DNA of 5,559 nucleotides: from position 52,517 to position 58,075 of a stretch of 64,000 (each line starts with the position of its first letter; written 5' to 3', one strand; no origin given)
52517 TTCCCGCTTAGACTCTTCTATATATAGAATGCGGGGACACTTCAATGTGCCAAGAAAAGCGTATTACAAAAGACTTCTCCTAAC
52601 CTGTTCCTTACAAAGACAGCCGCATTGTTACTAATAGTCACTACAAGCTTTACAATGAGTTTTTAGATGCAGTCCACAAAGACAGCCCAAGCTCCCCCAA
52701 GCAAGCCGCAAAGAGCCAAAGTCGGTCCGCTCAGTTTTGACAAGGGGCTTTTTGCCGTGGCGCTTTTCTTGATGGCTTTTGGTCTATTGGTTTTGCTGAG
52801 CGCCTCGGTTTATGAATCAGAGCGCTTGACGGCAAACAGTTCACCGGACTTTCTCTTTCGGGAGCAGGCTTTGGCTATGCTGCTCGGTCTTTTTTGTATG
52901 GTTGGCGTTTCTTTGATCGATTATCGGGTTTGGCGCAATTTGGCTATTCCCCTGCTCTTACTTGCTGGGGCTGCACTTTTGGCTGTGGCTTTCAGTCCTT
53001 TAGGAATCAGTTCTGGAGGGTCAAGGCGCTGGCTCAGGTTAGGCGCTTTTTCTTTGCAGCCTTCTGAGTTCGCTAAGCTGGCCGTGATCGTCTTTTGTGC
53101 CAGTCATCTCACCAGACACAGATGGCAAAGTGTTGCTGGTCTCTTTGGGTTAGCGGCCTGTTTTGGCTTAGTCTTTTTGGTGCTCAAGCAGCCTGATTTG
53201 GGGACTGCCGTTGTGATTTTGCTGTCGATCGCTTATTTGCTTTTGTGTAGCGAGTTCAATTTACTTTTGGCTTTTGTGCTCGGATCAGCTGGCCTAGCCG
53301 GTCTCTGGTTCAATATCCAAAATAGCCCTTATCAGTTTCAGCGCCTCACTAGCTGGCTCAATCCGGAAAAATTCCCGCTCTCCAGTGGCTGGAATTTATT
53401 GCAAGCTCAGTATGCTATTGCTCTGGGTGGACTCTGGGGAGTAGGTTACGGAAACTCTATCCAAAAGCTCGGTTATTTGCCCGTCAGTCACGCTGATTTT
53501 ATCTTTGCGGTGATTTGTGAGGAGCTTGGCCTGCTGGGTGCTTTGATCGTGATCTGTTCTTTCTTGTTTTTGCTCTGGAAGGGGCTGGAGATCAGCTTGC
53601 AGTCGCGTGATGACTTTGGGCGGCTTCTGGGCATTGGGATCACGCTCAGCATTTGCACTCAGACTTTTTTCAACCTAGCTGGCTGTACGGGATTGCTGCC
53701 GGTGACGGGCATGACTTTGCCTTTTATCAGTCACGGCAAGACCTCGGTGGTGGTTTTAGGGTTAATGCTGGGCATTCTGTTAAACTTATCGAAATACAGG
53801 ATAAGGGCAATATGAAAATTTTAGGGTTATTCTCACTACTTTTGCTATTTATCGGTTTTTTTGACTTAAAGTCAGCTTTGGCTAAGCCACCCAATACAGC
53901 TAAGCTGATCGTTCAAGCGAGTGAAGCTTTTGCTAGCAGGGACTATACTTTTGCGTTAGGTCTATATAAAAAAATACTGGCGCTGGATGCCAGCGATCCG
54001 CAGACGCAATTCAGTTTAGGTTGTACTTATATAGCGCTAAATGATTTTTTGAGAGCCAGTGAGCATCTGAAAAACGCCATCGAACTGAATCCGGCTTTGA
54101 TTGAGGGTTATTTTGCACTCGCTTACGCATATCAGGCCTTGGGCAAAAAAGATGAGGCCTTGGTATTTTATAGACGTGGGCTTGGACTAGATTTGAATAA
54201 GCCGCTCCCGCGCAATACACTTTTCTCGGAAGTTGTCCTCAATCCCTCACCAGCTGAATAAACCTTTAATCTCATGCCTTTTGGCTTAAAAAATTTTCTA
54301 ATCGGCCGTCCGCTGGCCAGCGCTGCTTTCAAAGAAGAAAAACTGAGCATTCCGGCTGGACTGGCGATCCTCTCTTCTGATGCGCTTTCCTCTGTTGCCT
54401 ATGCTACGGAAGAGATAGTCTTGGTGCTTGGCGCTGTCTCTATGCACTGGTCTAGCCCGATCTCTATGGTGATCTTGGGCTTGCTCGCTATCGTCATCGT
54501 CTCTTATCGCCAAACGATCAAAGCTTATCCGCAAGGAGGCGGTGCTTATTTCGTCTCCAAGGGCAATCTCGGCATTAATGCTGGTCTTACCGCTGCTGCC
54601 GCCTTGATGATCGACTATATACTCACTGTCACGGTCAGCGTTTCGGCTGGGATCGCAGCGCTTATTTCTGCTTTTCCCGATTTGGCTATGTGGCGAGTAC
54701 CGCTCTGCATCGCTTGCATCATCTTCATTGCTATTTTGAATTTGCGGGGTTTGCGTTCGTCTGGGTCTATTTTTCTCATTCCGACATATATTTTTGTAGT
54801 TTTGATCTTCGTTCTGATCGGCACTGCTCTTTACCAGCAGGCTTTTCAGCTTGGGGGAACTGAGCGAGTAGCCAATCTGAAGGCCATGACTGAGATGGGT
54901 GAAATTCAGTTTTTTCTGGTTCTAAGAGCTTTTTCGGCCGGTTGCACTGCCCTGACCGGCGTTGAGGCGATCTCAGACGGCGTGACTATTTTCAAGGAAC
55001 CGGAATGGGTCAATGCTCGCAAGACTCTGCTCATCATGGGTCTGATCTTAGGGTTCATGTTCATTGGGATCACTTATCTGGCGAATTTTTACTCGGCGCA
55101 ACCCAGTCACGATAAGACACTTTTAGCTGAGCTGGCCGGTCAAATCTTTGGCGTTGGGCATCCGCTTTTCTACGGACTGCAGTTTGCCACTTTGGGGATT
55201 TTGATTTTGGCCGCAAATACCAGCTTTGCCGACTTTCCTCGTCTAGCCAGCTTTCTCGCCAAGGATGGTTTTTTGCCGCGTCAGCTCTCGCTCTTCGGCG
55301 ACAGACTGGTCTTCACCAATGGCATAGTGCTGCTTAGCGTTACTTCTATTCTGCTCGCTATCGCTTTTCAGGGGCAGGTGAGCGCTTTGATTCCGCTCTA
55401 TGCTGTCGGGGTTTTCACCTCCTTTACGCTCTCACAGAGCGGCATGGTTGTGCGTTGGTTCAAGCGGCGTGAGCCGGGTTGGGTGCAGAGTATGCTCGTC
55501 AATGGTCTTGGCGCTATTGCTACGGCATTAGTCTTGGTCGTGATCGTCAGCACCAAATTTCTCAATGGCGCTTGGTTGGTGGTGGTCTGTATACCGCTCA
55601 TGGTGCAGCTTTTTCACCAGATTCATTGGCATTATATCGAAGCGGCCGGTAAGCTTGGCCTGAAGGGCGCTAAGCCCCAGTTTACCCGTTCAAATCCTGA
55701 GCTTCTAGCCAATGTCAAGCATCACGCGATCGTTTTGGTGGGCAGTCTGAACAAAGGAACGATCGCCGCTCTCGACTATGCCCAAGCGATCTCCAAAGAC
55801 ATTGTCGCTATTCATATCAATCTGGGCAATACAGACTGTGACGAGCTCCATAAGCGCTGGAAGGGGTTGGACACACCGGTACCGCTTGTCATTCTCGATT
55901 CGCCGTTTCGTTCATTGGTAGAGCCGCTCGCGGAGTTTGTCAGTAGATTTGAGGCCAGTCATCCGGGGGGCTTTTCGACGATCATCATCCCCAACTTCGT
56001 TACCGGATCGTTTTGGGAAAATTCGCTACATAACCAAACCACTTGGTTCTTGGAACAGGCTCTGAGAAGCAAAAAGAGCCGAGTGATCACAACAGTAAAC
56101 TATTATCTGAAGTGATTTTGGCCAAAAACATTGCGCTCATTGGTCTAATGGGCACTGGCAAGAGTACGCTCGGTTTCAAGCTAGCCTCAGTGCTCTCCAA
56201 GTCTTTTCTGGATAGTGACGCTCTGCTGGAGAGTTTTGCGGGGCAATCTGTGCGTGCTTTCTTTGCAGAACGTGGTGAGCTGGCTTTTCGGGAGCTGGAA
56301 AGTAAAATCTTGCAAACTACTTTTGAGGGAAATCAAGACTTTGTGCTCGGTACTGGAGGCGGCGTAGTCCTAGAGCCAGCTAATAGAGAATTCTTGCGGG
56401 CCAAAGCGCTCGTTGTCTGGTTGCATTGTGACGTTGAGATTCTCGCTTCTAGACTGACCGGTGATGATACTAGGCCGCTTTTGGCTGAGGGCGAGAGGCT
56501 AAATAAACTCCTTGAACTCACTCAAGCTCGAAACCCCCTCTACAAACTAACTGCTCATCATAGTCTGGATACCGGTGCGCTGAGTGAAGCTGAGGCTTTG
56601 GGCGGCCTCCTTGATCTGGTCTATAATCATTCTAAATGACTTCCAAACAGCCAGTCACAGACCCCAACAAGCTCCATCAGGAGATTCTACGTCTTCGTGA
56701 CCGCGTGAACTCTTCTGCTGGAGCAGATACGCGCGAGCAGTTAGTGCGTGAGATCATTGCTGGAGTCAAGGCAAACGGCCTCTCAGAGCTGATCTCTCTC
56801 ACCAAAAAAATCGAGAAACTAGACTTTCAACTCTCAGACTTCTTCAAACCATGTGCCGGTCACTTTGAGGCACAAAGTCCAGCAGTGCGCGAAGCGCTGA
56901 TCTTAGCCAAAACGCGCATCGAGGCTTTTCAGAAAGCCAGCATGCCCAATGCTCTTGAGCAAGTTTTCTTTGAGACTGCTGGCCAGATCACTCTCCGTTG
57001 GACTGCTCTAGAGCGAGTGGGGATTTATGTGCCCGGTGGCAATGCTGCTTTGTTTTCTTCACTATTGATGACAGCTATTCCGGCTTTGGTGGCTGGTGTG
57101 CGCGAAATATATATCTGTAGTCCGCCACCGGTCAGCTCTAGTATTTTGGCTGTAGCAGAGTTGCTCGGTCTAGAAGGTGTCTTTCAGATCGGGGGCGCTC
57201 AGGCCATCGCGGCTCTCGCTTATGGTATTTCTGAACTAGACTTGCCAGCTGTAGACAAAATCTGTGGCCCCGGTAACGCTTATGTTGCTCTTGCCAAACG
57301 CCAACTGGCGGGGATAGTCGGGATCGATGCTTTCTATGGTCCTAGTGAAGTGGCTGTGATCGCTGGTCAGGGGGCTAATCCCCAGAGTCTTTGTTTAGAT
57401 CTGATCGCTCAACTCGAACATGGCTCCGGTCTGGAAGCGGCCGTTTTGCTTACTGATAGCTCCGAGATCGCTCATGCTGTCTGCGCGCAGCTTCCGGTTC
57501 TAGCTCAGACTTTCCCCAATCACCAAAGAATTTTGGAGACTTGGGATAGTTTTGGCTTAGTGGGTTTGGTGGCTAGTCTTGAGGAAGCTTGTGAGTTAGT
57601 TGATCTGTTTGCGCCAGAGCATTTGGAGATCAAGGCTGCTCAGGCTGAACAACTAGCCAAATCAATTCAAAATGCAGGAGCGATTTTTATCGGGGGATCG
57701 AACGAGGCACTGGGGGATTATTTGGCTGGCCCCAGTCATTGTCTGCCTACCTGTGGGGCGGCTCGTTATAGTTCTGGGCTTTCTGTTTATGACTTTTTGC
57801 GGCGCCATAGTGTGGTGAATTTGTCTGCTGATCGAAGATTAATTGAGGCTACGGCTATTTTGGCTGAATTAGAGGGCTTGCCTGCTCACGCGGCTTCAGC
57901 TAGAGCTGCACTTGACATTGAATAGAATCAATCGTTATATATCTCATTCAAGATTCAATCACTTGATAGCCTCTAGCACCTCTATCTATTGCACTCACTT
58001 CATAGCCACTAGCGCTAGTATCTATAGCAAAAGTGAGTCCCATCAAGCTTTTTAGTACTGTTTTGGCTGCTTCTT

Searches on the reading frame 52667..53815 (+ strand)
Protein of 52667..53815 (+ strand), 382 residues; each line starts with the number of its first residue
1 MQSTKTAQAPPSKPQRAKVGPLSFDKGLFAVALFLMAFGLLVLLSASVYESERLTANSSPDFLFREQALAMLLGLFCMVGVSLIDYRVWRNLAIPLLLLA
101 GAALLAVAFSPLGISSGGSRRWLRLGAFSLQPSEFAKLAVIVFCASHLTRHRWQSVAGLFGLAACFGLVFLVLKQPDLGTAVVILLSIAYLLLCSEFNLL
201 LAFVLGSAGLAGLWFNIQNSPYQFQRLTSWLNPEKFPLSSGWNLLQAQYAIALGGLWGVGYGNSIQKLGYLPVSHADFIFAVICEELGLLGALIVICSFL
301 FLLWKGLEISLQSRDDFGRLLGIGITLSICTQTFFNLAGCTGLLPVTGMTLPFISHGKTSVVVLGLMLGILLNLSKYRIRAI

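Call 11: search_protein_families(library=pfam, proteins=[window:52667-53815:+], max_evalue=0.001)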
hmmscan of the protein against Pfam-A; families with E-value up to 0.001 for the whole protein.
window:52667-53815:+ (382 aa): 1 family
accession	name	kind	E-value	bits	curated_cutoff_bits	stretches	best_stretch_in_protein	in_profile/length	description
PF01098.24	FTSW_RODA_SPOVE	-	8.8e-92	308.3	26.4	1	28-378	4-354/356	Cell cycle protein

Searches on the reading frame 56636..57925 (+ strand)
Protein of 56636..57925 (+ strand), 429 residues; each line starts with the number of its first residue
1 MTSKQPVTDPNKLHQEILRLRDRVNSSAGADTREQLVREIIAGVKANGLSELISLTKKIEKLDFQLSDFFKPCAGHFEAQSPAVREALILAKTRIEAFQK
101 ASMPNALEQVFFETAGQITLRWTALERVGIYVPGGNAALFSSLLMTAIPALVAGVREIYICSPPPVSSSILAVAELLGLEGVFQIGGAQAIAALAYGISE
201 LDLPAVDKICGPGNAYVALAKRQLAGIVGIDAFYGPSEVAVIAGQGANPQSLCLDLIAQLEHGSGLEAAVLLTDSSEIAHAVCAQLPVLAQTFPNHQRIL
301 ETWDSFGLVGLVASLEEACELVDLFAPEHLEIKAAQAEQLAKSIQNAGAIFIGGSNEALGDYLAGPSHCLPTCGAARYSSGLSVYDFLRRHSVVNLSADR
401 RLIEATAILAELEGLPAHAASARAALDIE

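Call 11: search_protein_families(library=pfam, proteins=[window:56636-57925:+], max_evalue=0.001)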
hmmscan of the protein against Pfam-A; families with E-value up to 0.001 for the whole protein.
window:56636-57925:+ (429 aa): 1 family
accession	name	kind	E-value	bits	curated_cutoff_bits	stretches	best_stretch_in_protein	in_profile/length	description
PF00815.25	Histidinol_dh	-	5.4e-119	398.3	27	1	31-423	9-408/411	Histidinol dehydrogenase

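Call 13: find_related_loci(query=window:56636-57925:+, collection=genome_contigs, flank=10000)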
Query window:56636-57925:+ (429 aa) in genome_contigs; peptide patterns used: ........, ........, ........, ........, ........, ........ (x = any residue, [..] = any of these).
274 stretches matched a pattern; 8 encode a relative of the query (tblastn E <= 1e-3); 8 distinct loci.
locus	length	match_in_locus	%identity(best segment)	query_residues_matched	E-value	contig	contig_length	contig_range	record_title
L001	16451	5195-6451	51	7-424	9e-131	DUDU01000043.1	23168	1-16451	MAG TPA_asm: Candidatus Melainabacteria bacterium isolate LMEP_10873 2582581940, whole genome shotgun sequence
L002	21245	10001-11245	50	3-424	3e-125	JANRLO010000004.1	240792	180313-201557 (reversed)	MAG: Candidatus Caenarcanales bacterium isolate bins.75 k141_4364103, whole genome shotgun sequence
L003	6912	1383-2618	49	11-422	2e-121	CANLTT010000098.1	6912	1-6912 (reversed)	MAG: Candidatus Caenarcaniphilales bacterium isolate ZE-3nov15-198 genome assembly, contig: ZE-3nov15-C17179, whole geno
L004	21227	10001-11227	48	13-422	1e-121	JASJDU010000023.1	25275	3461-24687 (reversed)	MAG: Candidatus Caenarcanales bacterium isolate MO_192.B15 MO_192.c_407, whole genome shotgun sequence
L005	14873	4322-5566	46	7-422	8e-109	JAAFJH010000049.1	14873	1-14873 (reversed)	MAG: Synechococcales cyanobacterium bin2.concoct.b11b12b14.033 WN_Cyanobacteriales_3_scaffold_49, whole genome shotgun s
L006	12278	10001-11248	45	7-423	1e-104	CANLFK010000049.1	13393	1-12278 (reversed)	MAG: Candidatus Caenarcaniphilales bacterium isolate ZE-3nov15-135 genome assembly, contig: ZE-3nov15-C5311, whole genom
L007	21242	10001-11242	49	7-423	5e-126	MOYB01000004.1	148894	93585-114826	MAG: Candidatus Caenarcanum bioreactoricola isolate UASB_169 scaffold4, whole genome shotgun sequence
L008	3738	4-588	54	228-422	2e-66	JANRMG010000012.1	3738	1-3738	MAG: Candidatus Caenarcanales bacterium isolate bins.503 k141_2349107, whole genome shotgun sequence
